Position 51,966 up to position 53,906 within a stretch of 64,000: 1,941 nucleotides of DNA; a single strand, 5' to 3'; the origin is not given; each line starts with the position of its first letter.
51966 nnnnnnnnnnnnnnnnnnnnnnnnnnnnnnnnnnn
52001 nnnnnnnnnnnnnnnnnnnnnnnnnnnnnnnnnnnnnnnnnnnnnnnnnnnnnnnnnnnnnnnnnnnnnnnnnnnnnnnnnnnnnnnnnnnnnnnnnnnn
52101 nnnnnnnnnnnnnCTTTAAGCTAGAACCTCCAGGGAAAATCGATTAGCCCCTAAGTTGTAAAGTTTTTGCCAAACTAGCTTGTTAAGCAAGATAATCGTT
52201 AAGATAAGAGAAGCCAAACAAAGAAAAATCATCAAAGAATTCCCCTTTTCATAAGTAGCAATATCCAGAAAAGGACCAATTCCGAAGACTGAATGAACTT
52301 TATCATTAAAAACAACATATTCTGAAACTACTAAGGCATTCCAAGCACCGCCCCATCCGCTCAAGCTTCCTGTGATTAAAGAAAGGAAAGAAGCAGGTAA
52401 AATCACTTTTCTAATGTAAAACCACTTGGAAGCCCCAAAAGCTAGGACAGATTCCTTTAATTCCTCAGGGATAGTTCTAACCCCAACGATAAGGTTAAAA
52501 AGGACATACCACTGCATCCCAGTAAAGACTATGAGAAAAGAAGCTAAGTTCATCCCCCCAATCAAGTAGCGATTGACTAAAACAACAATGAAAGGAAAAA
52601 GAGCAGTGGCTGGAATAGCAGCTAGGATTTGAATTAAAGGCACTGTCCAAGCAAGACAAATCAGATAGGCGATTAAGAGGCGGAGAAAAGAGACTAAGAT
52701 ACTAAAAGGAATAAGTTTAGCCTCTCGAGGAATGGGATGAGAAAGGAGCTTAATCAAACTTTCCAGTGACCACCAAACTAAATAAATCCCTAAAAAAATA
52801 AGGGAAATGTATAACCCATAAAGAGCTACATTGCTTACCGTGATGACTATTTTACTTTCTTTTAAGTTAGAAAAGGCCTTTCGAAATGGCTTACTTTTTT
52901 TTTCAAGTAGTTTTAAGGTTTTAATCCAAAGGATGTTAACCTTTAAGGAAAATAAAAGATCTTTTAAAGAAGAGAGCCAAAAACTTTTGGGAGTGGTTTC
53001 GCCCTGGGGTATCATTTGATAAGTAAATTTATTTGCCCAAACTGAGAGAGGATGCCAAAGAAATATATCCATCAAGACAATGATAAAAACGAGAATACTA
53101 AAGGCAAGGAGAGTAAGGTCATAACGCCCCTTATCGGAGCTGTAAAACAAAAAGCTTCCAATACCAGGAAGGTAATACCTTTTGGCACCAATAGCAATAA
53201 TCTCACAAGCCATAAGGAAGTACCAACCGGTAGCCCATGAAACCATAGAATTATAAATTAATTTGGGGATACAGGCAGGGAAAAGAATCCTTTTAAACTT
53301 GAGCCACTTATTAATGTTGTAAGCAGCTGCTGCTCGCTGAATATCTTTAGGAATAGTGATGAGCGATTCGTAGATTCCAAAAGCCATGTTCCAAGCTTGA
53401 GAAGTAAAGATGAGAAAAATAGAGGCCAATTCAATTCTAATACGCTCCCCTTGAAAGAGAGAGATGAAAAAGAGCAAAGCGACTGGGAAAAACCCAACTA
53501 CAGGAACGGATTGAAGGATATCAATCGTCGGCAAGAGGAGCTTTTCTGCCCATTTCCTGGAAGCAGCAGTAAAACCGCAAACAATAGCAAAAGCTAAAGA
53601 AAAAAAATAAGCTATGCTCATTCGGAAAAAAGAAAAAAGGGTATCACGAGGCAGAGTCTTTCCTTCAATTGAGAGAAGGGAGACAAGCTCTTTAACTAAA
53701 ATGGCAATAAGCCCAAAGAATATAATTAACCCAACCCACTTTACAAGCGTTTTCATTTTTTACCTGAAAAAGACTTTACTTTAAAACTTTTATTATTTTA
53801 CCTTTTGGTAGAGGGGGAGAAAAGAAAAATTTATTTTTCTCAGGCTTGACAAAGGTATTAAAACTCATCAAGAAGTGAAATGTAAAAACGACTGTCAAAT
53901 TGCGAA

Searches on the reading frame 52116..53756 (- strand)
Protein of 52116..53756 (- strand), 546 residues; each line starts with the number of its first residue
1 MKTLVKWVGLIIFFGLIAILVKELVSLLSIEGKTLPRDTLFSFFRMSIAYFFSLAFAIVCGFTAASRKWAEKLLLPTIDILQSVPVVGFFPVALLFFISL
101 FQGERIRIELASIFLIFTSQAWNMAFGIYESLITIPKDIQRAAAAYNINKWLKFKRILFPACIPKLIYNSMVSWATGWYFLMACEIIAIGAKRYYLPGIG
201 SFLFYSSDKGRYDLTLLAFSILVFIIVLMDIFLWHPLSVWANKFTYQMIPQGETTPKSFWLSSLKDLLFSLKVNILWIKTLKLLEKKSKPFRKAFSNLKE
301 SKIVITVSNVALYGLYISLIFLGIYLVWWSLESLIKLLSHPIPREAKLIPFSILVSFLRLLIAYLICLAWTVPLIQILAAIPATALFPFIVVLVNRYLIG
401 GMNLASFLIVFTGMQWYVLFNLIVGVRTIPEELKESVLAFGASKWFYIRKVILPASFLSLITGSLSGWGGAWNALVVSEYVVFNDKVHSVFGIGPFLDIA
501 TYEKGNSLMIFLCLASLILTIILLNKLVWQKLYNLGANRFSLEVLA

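Call 11: search_protein_families(library=pfam, proteins=[window:52116-53756:-])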
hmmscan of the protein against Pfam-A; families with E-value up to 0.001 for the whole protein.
window:52116-53756:- (546 aa): 1 family
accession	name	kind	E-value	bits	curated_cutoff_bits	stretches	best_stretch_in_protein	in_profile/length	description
PF00528.27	BPD_transp_1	-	4e-27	95.6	26.4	2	57-231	1-173/184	Binding-protein-dependent transport system inner membrane component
